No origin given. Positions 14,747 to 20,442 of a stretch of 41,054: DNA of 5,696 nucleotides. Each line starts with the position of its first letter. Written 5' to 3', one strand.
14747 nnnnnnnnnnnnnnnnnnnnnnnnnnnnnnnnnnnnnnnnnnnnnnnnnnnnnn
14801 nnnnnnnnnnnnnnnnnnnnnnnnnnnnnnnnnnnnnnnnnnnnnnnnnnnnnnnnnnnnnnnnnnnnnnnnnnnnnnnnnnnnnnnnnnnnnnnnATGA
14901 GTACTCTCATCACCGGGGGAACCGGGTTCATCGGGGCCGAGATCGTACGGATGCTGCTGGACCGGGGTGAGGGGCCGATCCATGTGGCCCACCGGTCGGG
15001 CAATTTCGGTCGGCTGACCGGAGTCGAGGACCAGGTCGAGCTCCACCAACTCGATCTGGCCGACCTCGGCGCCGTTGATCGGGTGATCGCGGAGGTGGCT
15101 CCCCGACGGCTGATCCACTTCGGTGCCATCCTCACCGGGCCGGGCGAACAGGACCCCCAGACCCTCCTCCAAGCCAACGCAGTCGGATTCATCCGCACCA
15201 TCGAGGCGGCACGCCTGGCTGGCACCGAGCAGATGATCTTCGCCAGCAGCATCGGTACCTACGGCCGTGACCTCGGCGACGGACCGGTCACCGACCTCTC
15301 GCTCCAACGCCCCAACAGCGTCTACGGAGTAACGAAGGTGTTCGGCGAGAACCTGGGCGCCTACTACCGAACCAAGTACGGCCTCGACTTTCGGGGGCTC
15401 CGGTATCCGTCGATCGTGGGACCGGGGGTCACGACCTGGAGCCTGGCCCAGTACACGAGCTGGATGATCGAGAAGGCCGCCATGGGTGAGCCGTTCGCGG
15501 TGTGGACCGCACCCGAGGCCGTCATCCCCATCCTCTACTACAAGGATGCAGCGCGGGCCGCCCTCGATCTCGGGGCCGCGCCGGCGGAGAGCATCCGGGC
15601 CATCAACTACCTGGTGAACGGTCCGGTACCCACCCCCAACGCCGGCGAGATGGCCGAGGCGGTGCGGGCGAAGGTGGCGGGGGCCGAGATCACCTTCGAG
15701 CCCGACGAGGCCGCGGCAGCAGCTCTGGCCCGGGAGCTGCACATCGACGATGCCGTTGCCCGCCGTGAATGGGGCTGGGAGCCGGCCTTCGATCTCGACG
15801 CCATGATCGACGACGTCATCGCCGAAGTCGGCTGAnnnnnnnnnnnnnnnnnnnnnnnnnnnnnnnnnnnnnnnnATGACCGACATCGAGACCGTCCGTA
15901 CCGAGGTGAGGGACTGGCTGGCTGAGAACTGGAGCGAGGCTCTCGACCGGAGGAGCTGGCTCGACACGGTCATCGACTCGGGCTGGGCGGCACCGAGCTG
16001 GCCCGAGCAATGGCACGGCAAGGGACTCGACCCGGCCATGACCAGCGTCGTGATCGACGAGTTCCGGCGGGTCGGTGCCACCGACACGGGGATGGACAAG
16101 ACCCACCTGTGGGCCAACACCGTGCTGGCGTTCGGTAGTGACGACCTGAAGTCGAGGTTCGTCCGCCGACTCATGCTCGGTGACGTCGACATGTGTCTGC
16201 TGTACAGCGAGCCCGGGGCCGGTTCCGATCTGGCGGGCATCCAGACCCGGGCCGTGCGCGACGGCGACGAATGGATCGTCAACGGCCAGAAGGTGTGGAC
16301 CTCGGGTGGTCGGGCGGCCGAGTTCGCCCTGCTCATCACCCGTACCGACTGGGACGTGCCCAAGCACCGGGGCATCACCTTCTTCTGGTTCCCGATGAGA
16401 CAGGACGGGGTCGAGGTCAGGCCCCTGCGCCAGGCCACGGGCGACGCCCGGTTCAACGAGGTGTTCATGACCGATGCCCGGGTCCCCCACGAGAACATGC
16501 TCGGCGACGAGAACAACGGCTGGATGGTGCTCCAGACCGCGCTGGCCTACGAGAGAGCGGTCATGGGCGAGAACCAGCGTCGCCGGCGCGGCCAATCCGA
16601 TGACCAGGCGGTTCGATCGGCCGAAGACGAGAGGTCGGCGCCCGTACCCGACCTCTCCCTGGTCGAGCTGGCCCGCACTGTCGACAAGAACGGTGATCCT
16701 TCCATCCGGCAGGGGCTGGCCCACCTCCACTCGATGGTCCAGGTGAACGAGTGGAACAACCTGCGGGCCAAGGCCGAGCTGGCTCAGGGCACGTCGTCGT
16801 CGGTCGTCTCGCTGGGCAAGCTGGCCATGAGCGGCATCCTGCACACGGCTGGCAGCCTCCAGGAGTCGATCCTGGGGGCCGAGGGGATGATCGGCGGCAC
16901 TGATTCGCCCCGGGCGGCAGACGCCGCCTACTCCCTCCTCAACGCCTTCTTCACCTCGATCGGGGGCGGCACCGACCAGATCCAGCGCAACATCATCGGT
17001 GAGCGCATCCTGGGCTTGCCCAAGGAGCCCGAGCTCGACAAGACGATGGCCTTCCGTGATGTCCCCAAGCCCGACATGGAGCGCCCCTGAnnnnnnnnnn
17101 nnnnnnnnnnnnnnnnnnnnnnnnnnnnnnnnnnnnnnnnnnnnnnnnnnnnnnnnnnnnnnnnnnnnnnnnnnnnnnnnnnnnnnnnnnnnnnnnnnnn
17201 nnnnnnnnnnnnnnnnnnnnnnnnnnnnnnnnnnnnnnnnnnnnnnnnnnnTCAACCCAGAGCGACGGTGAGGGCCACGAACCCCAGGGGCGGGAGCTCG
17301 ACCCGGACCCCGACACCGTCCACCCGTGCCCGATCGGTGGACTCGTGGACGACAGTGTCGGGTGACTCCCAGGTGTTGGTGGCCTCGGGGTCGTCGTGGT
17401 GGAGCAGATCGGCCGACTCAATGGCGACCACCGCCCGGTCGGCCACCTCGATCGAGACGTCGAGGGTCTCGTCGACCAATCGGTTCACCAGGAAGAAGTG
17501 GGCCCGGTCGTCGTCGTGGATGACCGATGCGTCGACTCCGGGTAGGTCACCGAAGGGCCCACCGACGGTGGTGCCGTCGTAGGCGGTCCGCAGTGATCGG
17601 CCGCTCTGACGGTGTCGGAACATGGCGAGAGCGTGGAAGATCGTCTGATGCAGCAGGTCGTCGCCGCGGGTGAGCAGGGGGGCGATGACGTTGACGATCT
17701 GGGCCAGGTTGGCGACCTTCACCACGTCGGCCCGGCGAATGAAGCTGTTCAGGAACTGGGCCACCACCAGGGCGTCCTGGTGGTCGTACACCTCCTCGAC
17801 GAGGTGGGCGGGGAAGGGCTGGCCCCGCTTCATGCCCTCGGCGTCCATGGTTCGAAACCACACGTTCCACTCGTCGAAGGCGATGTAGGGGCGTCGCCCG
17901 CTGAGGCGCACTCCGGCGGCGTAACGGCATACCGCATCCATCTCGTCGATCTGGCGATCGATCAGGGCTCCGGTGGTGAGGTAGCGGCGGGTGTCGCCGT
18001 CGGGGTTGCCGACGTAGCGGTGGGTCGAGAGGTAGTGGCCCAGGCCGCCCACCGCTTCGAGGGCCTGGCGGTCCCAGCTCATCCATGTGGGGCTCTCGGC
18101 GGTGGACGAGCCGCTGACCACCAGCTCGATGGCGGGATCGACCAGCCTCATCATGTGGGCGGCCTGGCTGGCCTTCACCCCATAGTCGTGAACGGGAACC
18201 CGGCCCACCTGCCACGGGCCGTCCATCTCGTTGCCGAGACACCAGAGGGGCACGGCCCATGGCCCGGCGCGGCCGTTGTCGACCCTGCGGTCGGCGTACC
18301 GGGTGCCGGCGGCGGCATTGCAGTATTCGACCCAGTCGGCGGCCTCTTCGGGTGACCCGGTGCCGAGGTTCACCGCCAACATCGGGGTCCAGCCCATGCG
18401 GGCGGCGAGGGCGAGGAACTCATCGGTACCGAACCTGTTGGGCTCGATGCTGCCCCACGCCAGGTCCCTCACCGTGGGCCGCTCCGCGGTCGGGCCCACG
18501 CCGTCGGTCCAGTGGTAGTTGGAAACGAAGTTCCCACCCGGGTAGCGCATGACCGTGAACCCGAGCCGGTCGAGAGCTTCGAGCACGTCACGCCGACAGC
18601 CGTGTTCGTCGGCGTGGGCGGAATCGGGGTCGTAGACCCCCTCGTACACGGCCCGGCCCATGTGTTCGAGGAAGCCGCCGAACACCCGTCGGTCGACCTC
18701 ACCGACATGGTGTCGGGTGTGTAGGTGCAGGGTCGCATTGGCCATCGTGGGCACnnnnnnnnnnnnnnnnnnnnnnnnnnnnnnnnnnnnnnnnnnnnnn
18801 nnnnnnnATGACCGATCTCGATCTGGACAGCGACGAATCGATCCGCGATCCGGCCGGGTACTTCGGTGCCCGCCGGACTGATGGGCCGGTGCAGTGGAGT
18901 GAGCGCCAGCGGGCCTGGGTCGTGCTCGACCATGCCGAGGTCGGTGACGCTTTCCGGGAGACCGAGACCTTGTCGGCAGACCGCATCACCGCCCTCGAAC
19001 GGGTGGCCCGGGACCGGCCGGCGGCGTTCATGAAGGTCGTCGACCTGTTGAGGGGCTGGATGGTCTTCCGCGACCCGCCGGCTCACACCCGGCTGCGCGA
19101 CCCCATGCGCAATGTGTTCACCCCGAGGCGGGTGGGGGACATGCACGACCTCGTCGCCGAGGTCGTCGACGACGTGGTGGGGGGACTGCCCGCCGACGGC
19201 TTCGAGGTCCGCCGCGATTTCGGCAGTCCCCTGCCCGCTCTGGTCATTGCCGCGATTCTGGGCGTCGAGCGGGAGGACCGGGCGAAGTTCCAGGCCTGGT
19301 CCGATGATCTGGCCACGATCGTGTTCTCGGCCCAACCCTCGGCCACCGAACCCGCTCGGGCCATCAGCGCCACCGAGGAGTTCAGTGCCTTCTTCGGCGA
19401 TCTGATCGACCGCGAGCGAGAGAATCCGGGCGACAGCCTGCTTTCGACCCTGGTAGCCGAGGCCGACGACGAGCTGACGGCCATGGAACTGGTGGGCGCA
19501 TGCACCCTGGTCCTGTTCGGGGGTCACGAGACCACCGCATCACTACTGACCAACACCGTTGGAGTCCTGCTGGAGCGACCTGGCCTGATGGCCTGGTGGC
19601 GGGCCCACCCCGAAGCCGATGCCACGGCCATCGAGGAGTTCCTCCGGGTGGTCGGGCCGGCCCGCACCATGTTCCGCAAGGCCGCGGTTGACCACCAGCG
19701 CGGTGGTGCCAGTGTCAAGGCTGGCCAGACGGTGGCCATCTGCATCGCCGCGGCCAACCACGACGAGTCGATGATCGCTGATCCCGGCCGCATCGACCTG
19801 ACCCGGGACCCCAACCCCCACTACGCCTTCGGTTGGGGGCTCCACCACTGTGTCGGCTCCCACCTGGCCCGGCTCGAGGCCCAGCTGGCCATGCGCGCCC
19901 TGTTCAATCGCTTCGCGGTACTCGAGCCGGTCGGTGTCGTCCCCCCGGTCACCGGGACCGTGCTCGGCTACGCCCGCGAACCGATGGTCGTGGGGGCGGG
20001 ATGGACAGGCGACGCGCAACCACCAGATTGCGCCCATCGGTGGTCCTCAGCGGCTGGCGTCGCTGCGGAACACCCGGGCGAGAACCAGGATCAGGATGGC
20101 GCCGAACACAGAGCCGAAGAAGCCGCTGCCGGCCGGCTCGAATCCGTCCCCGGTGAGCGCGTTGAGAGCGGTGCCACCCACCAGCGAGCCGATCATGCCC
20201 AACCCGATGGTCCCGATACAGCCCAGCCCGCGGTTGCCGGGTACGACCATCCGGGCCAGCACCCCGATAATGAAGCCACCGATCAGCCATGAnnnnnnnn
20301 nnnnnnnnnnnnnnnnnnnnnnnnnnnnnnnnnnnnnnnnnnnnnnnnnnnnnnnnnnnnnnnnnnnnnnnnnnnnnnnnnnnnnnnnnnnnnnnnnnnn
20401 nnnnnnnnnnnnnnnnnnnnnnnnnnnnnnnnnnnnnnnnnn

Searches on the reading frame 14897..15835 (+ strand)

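Call 25: search_protein_families(library=pfam, proteins=[window:14897-15835:+], max_evalue=0.001)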
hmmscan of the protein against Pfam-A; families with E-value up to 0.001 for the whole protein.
window:14897-15835:+ (312 aa): 8 families
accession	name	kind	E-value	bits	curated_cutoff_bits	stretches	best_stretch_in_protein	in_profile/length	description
PF01370.27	Epimerase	-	2.2e-39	135.7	20.9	1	4-228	2-227/240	NAD dependent epimerase/dehydratase family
PF16363.11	GDP_Man_Dehyd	-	2.7e-29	103.1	27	1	4-166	1-176/332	GDP-mannose 4,6 dehydratase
PF01073.25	3Beta_HSD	-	1.8e-10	40.8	22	1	4-131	1-129/280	3-beta hydroxysteroid dehydrogenase/isomerase family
PF04321.23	RmlD_sub_bind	-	1.9e-08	34.2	27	1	1-152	1-134/287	RmlD substrate binding domain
PF13460.12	NAD_binding_10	-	3.3e-07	30.8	27.2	1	7-124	1-104/184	NAD(P)H-binding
PF07993.18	NAD_binding_4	-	6.4e-07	29.2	20.1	0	5-34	1-32/258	Male sterility protein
PF08659.16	KR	-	3.7e-05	24.2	22.6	1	3-69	3-77/180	KR domain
PF02719.21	Polysacc_synt_2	-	3.7e-05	23.5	20.2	1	4-153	2-148/293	Polysaccharide biosynthesis protein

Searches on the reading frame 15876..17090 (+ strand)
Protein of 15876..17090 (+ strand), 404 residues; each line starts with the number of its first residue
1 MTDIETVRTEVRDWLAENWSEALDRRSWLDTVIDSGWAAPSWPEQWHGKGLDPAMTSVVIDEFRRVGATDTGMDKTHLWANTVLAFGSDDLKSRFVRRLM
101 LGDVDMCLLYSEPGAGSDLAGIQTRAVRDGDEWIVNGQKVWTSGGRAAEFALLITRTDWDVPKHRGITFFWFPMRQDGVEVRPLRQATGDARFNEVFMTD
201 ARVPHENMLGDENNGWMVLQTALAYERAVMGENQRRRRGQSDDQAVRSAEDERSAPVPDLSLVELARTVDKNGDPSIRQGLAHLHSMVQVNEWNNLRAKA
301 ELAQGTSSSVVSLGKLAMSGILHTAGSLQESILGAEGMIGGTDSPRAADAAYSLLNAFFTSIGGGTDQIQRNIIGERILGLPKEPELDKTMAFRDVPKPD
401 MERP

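Call 25: search_protein_families(library=pfam, proteins=[window:15876-17090:+], max_evalue=0.001)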
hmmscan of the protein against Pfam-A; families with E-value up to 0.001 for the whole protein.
window:15876-17090:+ (404 aa): 3 families
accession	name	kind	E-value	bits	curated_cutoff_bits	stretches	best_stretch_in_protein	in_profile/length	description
PF02770.24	Acyl-CoA_dh_M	-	7.8e-19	68.1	33.3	1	107-196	1-92/97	Acyl-CoA dehydrogenase, middle domain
PF02771.21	Acyl-CoA_dh_N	-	1.1e-09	39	22.9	1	7-102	15-112/113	Acyl-CoA dehydrogenase, N-terminal domain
PF00441.29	Acyl-CoA_dh_1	-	1e-08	35.9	22.4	1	263-379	34-150/150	Acyl-CoA dehydrogenase, C-terminal domain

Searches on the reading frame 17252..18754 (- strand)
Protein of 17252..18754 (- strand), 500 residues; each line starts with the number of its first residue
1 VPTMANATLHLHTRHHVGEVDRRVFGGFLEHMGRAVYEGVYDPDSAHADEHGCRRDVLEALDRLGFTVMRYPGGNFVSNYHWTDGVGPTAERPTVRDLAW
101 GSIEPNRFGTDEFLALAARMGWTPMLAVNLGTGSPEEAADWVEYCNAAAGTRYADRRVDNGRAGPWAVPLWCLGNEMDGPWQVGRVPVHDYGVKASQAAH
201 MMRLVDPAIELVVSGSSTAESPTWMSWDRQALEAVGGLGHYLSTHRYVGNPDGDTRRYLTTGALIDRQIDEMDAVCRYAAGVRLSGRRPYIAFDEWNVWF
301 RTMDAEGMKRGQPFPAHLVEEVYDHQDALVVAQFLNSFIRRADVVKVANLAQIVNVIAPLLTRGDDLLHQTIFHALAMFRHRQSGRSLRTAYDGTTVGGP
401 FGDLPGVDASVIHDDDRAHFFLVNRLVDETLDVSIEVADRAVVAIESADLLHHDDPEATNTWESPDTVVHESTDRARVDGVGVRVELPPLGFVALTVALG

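Call 25: search_protein_families(library=pfam, proteins=[window:17252-18754:-], max_evalue=0.001)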
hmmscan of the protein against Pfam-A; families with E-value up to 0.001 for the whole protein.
window:17252-18754:- (500 aa): 1 family
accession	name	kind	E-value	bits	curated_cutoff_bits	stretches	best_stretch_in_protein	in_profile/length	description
PF06964.18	Alpha-L-AF_C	-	1.3e-34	120.2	27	1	294-489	1-163/165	Alpha-L-arabinofuranosidase C-terminal domain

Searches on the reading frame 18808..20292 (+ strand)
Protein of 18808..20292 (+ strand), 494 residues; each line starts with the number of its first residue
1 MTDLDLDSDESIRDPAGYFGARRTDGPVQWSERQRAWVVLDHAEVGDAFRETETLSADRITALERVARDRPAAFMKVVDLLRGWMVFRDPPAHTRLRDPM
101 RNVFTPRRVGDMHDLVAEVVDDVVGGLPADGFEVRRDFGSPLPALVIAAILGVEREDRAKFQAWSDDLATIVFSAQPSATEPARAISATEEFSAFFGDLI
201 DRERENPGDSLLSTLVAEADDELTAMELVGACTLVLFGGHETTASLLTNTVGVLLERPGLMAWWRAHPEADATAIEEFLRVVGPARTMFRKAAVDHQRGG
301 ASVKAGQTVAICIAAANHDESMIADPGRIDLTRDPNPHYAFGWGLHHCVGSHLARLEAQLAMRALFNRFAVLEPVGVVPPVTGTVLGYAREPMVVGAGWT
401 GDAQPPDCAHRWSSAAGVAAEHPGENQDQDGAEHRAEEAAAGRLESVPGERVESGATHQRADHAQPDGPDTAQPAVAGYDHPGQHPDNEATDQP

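Call 25: search_protein_families(library=pfam, proteins=[window:18808-20292:+], max_evalue=0.001)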
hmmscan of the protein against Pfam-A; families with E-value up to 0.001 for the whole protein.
window:18808-20292:+ (494 aa): 1 family
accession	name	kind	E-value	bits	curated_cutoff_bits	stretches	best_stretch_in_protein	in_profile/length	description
PF00067.27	p450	-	1.3e-18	67.5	22.8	2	274-380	327-444/462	Cytochrome P450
